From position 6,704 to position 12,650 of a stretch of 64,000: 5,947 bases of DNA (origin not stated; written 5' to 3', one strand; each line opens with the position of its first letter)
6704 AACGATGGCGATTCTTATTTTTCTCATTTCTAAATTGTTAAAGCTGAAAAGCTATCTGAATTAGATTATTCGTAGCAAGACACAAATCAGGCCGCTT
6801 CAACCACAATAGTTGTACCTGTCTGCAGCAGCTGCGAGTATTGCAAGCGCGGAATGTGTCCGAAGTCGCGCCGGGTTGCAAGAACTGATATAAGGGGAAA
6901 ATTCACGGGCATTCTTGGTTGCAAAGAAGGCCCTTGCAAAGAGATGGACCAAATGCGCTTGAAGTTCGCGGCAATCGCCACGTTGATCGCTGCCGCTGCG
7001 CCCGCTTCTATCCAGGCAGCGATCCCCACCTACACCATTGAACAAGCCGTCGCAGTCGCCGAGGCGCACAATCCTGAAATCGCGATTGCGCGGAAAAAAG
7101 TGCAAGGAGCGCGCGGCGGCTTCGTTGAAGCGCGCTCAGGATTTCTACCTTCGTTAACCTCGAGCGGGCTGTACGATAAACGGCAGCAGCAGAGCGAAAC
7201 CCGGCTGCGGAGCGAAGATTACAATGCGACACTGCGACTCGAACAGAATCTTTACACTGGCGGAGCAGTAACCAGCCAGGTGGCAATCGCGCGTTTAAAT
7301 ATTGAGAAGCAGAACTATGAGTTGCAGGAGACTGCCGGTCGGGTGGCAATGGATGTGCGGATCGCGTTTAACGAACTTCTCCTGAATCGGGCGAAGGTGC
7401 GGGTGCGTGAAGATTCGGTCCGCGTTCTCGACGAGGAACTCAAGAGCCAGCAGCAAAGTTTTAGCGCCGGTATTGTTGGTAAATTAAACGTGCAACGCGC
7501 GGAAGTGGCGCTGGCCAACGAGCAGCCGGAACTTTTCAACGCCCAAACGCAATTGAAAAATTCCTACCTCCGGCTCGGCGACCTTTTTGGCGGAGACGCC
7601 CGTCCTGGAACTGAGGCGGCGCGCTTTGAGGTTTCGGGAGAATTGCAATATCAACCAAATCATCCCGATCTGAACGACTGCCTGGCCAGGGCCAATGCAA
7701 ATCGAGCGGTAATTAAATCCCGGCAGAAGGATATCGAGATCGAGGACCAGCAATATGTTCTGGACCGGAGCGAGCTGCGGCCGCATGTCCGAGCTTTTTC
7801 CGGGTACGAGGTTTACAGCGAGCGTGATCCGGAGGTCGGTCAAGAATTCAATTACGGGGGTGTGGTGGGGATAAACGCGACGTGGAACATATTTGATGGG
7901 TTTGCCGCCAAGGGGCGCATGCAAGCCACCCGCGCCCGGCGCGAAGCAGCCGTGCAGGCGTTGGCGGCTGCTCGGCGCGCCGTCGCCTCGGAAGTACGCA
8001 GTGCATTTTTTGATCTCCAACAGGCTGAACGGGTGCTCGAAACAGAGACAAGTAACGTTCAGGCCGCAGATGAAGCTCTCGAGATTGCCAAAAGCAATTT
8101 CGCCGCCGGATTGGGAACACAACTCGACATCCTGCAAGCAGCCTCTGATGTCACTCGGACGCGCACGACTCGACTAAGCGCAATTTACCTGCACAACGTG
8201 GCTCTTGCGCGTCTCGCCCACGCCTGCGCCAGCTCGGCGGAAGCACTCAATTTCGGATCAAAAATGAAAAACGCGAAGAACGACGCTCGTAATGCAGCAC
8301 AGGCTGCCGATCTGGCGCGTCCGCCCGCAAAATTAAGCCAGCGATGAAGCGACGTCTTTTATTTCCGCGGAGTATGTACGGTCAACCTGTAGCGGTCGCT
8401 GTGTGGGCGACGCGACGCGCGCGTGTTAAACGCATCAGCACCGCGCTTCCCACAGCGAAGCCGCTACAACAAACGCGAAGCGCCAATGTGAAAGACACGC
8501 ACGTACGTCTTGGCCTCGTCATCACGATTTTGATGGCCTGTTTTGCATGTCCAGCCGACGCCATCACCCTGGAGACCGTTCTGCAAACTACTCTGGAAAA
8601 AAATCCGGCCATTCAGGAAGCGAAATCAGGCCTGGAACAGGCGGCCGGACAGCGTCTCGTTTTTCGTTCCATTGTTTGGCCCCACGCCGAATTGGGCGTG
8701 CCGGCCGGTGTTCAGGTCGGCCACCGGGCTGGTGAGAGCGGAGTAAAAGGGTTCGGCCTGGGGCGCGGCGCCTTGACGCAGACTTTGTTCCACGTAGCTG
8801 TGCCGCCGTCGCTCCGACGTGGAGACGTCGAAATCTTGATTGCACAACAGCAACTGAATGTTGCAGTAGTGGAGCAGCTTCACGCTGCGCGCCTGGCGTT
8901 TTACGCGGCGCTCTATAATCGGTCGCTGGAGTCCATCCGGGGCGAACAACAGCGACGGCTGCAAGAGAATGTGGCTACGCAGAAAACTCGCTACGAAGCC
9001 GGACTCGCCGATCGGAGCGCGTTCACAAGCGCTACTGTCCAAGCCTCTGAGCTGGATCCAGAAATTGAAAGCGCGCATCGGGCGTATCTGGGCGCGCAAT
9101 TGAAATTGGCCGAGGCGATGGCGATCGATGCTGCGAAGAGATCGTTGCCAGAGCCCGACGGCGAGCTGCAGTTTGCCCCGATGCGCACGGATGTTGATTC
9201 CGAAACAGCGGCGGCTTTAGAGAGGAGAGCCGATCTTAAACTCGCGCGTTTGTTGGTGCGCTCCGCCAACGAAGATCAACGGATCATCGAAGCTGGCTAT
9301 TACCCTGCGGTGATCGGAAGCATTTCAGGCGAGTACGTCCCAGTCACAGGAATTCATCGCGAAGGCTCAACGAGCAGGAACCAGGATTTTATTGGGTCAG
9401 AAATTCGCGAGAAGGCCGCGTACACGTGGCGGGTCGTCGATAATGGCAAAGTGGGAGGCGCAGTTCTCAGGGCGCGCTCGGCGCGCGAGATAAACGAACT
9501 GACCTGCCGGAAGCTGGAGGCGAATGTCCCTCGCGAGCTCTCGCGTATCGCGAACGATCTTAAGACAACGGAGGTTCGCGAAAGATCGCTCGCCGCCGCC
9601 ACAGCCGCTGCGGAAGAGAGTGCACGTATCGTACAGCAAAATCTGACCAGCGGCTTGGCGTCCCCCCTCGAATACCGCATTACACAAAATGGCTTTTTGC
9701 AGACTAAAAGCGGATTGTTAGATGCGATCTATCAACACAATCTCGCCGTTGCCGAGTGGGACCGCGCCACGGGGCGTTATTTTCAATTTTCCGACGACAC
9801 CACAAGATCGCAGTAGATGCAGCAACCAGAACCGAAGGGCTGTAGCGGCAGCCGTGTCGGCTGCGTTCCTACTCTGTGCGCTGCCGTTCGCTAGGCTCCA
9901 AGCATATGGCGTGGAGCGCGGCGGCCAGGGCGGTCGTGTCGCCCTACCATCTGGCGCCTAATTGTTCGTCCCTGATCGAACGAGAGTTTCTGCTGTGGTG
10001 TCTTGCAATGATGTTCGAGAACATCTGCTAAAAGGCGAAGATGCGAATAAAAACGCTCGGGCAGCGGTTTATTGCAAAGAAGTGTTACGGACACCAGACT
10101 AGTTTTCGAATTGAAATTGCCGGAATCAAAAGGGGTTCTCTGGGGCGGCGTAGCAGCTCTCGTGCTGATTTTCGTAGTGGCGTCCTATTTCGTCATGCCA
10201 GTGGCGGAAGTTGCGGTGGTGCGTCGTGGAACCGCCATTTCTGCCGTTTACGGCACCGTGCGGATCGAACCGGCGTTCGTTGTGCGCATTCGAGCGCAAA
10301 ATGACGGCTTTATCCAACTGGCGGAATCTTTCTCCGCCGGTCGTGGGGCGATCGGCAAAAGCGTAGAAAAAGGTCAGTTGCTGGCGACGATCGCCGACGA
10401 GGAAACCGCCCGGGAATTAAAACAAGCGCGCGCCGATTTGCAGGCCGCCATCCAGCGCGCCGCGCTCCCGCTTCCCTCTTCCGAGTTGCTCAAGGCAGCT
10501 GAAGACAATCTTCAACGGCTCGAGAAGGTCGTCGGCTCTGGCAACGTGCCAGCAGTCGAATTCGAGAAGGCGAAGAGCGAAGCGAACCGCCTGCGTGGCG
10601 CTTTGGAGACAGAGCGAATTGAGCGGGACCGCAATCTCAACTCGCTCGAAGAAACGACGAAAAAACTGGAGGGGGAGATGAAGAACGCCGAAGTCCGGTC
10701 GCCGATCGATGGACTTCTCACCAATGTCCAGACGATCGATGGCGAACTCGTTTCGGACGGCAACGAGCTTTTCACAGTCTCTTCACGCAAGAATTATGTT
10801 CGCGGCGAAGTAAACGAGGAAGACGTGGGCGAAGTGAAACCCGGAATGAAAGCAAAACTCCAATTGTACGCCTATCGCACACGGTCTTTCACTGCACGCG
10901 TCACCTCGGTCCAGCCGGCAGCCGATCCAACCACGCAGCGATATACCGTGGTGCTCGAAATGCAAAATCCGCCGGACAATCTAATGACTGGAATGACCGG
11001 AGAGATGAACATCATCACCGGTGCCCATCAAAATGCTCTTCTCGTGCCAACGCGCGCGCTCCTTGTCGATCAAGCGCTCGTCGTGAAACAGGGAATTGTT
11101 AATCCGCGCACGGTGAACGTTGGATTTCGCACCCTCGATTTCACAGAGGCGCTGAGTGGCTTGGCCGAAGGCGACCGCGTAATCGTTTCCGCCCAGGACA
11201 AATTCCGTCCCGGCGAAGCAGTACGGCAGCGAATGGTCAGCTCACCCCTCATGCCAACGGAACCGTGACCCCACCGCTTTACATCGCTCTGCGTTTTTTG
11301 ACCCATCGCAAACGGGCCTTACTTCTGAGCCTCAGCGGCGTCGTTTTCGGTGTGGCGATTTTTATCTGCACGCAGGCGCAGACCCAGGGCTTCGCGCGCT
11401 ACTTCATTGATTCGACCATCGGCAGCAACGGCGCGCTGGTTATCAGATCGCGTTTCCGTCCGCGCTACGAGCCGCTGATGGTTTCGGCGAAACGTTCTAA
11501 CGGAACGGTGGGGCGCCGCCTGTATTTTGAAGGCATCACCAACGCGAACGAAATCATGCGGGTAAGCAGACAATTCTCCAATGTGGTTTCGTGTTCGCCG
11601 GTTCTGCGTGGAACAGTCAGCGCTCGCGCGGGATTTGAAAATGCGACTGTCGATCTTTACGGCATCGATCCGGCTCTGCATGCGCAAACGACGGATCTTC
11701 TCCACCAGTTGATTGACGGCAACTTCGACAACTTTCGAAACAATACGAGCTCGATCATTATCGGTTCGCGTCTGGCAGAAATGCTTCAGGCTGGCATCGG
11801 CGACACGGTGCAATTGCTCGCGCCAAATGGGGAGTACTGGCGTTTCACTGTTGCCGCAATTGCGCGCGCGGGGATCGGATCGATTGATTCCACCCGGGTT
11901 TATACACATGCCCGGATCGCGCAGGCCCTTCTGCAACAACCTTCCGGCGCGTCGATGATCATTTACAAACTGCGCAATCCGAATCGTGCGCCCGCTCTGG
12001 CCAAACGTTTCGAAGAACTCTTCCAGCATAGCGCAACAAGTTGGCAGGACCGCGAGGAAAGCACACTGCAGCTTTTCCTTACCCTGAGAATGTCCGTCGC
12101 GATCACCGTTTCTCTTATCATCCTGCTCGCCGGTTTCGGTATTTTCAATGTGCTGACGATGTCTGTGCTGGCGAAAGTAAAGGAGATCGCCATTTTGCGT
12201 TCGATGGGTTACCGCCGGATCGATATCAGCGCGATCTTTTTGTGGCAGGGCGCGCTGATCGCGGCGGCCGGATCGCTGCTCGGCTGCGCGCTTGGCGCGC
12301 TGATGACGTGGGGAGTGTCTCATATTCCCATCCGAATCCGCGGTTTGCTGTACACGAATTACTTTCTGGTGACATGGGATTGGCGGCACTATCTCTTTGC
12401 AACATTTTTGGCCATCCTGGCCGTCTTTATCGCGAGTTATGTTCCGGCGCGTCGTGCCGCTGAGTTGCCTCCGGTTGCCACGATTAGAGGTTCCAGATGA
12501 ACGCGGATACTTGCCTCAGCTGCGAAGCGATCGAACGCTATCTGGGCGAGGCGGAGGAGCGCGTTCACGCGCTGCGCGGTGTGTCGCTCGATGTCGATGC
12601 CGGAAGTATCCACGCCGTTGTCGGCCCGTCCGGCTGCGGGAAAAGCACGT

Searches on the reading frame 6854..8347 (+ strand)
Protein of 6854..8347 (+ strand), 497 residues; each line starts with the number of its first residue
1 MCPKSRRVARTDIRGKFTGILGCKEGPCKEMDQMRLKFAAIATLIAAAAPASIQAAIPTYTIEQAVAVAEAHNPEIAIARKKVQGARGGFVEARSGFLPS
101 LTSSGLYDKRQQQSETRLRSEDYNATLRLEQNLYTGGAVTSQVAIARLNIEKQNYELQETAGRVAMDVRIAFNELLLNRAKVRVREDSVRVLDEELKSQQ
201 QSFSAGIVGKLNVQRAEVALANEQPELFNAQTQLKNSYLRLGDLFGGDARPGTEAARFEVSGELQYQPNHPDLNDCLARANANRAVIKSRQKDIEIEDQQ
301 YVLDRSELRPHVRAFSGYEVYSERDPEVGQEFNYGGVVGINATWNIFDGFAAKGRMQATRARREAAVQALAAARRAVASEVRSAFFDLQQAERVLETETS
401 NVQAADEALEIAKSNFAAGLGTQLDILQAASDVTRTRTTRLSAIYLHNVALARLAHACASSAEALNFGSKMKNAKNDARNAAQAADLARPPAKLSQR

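Call 5: search_protein_families(library=ncbifam, proteins=[window:6854-8347:+], max_evalue=0.01)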
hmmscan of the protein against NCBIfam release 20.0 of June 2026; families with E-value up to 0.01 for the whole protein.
window:6854-8347:+ (497 aa): 6 families
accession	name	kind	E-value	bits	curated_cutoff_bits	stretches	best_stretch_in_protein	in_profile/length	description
TIGR01844.1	type_I_sec_TolC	subfamily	2.6e-42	145.3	225.15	2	46-236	199-381/414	TolC family outer membrane protein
NF052390.1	efflux_OMP_AbuO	equivalog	4.9e-19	68.4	700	2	191-458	167-430/447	multidrug efflux outer membrane protein AbuO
NF007002.0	PRK09465.1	equivalog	2.3e-15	56.1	495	1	44-440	8-405/460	outer membrane channel protein TolC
TIGR01845.1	outer_NodT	subfamily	6.9e-15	54.8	210.05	1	62-442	59-441/460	efflux transporter outer membrane subunit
NF045679.1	DiMtlExpIhpA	equivalog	5.6e-06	25.3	650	1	36-453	8-407/424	divalent metal ion exporter subunit IhpA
NF041265.1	NadS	equivalog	0.0011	19.3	60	1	389-444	22-76/94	NadS family protein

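Call 6: search_protein_families(library=pfam, proteins=[window:6854-8347:+], max_evalue=0.001)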
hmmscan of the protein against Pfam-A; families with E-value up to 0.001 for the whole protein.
window:6854-8347:+ (497 aa): 1 family
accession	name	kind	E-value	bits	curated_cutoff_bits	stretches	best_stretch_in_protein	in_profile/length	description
PF02321.23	OEP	-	4e-58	196.7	22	2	273-456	1-184/187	Outer membrane efflux protein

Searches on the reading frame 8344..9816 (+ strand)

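Call 6: search_protein_families(library=pfam, proteins=[window:8344-9816:+], max_evalue=0.001)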
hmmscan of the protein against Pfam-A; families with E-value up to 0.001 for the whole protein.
window:8344-9816:+ (490 aa): 1 family
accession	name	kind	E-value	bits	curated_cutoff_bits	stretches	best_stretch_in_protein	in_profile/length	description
PF02321.23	OEP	-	1.1e-20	74.6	22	2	289-477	6-187/187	Outer membrane efflux protein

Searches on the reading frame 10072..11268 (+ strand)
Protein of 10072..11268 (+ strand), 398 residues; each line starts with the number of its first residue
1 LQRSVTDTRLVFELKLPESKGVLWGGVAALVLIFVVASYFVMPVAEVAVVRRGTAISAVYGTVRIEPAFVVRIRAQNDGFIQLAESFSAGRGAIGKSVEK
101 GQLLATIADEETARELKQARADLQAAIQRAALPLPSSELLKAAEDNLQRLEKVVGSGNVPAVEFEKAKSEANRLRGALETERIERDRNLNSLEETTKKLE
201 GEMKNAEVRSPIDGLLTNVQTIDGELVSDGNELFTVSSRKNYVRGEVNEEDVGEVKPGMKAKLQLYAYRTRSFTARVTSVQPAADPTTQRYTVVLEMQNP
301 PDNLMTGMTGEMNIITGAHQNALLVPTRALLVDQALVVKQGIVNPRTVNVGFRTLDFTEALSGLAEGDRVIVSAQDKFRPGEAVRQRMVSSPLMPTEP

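Call 6: search_protein_families(library=pfam, proteins=[window:10072-11268:+], max_evalue=0.001)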
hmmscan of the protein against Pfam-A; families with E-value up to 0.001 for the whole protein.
window:10072-11268:+ (398 aa): 2 families
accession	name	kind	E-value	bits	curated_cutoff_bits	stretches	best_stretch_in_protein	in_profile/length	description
PF16576.10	HlyD_D23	-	1.2e-22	80.8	30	1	59-308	8-212/214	Barrel-sandwich domain of CusB or HlyD membrane-fusion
PF13437.12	HlyD_3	-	2.6e-15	57.5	22.2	1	208-306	2-105/106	HlyD family secretion protein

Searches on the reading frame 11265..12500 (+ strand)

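Call 6: search_protein_families(library=pfam, proteins=[window:11265-12500:+], max_evalue=0.001)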
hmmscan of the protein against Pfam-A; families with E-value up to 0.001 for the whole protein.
window:11265-12500:+ (411 aa): 2 families
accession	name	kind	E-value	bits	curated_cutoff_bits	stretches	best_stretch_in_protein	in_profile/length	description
PF02687.27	FtsX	-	1.3e-18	67.6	25.5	1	282-403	4-120/120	FtsX-like permease C-terminal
PF12704.14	MacB_PCD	-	2.2e-17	64.5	27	1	20-251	2-206/207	MacB-like periplasmic core domain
